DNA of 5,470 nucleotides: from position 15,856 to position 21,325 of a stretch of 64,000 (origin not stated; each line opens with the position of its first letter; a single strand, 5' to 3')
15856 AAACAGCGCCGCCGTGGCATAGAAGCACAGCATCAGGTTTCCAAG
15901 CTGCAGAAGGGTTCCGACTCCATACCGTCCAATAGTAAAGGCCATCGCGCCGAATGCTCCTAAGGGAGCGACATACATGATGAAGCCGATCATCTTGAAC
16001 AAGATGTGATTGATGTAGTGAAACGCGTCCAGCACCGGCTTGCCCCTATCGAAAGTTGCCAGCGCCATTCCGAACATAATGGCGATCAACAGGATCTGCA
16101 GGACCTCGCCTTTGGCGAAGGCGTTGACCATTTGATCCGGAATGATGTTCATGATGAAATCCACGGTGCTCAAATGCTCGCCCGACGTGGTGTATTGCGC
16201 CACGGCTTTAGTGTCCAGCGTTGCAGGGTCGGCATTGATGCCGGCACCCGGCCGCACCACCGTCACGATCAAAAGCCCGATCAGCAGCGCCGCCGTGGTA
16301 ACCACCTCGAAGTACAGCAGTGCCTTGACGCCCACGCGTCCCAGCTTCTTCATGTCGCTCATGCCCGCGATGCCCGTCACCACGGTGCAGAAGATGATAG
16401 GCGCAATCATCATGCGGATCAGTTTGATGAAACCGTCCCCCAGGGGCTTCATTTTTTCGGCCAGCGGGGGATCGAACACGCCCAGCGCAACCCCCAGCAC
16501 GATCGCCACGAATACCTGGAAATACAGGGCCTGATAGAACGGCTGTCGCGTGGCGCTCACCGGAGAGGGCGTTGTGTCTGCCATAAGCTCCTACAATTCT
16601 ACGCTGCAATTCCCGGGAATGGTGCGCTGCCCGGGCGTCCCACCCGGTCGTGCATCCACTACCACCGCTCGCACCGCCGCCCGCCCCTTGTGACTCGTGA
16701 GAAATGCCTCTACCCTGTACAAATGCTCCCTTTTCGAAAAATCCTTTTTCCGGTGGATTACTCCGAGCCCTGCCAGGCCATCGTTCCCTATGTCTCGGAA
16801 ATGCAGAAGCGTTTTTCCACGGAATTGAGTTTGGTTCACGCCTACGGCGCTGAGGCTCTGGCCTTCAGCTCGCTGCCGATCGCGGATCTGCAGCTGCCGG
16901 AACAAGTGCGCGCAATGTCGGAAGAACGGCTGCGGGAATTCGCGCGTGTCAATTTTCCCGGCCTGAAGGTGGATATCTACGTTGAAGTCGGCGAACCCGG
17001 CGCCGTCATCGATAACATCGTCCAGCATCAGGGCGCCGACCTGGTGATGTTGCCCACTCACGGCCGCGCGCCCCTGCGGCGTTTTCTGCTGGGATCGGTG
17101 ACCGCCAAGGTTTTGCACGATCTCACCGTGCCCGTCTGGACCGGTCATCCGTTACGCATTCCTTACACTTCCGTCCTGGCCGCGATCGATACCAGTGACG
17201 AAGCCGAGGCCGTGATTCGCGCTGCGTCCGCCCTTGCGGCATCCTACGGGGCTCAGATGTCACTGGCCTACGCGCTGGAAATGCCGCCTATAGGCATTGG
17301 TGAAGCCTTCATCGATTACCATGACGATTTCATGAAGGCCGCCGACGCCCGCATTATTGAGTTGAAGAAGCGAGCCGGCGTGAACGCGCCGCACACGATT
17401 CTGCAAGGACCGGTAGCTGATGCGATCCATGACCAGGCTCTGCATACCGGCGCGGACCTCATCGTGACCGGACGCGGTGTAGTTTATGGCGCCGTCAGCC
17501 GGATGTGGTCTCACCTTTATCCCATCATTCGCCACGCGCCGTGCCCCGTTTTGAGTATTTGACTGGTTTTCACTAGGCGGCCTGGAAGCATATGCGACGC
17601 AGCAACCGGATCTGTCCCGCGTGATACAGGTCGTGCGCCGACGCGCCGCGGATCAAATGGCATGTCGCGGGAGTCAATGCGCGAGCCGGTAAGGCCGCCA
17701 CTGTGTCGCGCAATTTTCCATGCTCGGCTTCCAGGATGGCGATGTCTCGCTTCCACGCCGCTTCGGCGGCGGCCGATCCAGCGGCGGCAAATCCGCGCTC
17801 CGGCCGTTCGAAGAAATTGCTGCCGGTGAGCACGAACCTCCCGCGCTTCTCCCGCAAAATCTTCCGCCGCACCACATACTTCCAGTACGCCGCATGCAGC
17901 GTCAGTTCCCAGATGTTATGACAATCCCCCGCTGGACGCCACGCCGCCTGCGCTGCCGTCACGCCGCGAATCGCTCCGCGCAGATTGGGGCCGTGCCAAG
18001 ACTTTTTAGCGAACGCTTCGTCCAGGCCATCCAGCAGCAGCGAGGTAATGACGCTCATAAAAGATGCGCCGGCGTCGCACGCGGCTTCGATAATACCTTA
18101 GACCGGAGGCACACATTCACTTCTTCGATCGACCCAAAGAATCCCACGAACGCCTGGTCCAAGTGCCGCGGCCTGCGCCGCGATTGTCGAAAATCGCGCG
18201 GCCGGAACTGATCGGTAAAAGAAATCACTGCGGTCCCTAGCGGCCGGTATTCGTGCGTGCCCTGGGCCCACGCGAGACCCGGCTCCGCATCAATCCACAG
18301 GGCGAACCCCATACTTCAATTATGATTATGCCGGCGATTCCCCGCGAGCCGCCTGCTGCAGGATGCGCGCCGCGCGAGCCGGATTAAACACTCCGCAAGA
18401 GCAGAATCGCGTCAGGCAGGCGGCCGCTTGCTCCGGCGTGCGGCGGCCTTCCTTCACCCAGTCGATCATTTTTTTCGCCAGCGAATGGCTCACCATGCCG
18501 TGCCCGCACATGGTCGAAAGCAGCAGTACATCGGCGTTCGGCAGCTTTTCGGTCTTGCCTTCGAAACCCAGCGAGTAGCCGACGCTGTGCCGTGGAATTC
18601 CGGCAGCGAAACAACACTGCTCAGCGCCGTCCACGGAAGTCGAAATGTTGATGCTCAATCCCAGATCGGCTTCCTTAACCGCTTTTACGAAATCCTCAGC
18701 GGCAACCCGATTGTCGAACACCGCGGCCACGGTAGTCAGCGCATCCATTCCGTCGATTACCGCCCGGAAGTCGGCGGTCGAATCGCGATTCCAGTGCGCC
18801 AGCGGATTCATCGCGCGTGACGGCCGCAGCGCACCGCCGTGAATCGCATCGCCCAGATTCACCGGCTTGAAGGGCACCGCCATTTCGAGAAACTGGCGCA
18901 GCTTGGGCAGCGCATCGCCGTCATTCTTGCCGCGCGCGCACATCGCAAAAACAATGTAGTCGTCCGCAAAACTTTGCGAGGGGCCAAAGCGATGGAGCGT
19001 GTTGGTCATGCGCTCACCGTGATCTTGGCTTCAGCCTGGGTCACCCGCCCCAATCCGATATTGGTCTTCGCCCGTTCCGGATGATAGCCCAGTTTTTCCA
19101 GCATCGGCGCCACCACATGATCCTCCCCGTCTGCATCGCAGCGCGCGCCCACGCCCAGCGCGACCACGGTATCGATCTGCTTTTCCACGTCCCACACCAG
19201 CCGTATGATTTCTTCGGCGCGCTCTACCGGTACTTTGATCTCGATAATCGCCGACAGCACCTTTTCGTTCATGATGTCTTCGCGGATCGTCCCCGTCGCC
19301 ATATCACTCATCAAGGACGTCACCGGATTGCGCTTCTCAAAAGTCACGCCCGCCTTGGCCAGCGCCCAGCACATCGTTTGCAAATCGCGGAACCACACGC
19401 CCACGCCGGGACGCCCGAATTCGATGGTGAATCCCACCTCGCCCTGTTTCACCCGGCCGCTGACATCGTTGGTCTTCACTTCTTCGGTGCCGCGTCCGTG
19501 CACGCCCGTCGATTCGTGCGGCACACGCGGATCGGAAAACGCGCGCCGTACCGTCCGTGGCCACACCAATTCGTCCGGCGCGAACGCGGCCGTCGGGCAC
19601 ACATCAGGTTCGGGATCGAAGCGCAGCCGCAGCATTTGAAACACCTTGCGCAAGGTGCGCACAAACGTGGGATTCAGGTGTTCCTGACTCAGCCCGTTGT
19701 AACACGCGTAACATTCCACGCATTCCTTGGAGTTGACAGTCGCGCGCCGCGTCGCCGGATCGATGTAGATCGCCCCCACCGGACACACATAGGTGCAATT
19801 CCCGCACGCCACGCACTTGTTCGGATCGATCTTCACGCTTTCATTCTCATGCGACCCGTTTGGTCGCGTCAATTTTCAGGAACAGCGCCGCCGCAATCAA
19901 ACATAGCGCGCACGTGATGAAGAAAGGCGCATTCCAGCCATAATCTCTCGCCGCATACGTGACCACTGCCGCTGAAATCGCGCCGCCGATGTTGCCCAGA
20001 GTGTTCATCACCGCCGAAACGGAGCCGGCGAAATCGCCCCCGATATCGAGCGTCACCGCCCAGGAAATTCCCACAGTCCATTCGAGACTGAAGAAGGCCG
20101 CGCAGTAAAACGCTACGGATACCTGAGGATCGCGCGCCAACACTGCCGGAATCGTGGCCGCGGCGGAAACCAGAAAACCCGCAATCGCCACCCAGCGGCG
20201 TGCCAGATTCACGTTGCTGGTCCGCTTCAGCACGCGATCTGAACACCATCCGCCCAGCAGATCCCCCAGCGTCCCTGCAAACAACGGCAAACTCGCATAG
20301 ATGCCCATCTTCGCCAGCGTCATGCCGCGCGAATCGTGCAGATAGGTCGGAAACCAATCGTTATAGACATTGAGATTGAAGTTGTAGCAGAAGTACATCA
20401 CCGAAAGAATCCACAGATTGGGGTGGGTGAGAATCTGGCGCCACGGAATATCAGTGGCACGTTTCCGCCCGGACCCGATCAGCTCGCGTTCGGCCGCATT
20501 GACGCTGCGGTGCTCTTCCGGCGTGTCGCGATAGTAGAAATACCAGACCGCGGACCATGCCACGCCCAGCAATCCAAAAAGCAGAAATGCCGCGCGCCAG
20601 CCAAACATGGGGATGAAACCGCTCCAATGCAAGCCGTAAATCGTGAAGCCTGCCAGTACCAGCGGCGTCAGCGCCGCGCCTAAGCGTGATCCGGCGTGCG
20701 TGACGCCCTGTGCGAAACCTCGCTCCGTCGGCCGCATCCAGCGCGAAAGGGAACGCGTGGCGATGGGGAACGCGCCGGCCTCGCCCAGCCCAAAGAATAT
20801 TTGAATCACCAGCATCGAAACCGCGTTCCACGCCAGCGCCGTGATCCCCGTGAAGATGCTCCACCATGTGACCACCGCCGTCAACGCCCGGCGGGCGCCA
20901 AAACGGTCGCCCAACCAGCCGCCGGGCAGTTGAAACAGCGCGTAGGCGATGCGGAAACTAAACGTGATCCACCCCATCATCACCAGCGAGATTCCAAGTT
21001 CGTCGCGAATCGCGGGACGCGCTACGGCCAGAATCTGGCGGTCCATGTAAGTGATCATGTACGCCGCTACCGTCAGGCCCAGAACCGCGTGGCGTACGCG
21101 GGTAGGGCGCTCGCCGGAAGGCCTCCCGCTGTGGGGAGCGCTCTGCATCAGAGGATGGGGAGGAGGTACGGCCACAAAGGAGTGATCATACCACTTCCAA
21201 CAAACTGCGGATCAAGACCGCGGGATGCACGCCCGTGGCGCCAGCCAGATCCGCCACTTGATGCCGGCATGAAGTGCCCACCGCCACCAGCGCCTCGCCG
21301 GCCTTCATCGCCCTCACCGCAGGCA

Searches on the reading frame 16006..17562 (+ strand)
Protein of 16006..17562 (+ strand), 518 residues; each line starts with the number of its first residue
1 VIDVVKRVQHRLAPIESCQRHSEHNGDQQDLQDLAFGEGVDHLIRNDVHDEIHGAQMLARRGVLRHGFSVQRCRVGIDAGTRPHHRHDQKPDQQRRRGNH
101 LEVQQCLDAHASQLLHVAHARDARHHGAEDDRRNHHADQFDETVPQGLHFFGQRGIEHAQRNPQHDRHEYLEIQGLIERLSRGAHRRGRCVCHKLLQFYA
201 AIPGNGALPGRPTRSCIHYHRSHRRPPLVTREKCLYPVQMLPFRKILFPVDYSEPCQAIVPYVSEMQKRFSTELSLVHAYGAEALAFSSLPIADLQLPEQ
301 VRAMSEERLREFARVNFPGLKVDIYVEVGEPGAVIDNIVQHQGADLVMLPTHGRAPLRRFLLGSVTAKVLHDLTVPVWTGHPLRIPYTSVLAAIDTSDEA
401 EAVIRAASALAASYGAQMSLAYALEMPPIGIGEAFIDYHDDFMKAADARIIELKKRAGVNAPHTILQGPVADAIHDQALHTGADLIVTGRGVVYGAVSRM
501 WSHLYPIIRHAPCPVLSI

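Call 84: search_protein_families(library=pfam, proteins=[window:16006-17562:+], max_evalue=0.0001)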
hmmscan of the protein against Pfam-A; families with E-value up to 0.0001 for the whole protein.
window:16006-17562:+ (518 aa): 1 family
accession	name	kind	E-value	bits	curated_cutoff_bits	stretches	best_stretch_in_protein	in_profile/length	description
PF00582.32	Usp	-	1.9e-41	142.3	24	2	243-378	2-138/141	Universal stress protein family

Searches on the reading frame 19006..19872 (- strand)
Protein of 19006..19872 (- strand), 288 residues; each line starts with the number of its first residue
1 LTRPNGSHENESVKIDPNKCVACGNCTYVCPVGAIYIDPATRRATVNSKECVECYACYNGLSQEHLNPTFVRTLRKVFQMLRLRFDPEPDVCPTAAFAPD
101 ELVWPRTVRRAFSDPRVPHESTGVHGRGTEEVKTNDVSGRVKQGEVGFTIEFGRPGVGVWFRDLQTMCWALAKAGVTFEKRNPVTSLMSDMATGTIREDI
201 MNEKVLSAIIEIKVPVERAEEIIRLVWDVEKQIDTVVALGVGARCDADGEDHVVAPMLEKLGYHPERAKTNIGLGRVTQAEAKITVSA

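Call 84: search_protein_families(library=pfam, proteins=[window:19006-19872:-], max_evalue=0.0001)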
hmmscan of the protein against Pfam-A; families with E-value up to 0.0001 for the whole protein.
window:19006-19872:- (288 aa): 7 families
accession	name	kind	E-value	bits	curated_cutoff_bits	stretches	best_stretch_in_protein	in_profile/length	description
PF12838.12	Fer4_7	-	4.9e-11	43.4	27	2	19-58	1-45/52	4Fe-4S dicluster domain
PF13237.11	Fer4_10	-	1.4e-09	38.1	25.5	1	13-58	2-49/53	4Fe-4S dicluster domain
PF00037.32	Fer4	-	1.2e-08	34.9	21.1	1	13-36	1-24/24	4Fe-4S binding domain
PF12837.12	Fer4_6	-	3.2e-07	30.4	25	1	13-35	2-24/24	4Fe-4S binding domain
PF14697.11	Fer4_21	-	9.9e-07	29.2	35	1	14-59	2-49/59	4Fe-4S dicluster domain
PF12797.12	Fer4_2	-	2e-05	24.7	24.5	1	13-32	3-22/22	4Fe-4S binding domain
PF13187.11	Fer4_9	-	3.2e-05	24.3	27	1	19-59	1-45/52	4Fe-4S dicluster domain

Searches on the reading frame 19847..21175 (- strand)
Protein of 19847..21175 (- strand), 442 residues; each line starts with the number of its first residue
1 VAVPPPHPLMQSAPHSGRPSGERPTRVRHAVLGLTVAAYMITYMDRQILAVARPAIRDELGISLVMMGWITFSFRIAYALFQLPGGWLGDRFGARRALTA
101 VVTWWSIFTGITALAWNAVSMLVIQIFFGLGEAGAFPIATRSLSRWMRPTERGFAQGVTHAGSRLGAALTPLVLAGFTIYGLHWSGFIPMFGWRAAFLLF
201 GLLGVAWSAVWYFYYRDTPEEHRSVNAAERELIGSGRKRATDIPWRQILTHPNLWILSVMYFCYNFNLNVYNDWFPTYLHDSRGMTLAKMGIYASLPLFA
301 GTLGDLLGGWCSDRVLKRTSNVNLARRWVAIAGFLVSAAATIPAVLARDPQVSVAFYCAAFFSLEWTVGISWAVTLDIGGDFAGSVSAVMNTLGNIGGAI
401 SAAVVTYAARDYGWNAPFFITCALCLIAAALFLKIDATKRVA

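Call 84: search_protein_families(library=pfam, proteins=[window:19847-21175:-], max_evalue=0.0001)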
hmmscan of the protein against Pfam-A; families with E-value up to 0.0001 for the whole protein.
window:19847-21175:- (442 aa): 2 families
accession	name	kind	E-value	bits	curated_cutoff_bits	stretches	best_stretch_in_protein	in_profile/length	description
PF07690.21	MFS_1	-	6.5e-56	190.2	33.4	2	37-401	3-346/347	Major Facilitator Superfamily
PF00083.30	Sugar_tr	-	2.4e-05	23.8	22.3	0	63-369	44-368/452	Sugar (and other) transporter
